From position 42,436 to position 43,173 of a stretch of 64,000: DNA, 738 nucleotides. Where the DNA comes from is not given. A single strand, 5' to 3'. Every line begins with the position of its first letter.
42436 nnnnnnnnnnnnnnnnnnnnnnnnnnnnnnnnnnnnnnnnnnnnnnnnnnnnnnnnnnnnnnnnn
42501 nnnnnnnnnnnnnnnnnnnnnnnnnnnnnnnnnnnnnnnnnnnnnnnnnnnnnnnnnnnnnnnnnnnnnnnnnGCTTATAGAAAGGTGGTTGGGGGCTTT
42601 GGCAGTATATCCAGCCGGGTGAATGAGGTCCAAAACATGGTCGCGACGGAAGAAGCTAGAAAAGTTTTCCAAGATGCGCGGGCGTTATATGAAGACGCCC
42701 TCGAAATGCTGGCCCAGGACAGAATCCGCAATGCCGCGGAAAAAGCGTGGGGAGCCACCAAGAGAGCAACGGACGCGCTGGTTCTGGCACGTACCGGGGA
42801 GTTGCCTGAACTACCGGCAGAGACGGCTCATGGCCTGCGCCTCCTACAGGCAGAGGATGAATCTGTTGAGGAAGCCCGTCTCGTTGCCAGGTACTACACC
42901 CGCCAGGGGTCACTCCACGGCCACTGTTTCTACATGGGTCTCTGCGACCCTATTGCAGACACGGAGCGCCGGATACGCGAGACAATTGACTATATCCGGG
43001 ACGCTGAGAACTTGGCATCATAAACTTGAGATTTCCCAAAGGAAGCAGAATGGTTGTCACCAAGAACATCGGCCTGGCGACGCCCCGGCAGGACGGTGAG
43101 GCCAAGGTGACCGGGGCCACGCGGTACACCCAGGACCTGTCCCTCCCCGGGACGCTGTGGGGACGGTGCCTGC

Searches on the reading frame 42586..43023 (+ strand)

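Call 87: search_protein_families(library=pfam, proteins=[window:42586-43023:+], max_evalue=0.001)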
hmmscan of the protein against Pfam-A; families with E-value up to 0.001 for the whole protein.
window:42586-43023:+ (145 aa): 1 family
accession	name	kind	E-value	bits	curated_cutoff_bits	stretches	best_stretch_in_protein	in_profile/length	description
PF05942.16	PaREP1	-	1.1e-07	32.2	24.4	1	30-90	5-68/115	Archaeal PaREP1/PaREP8 family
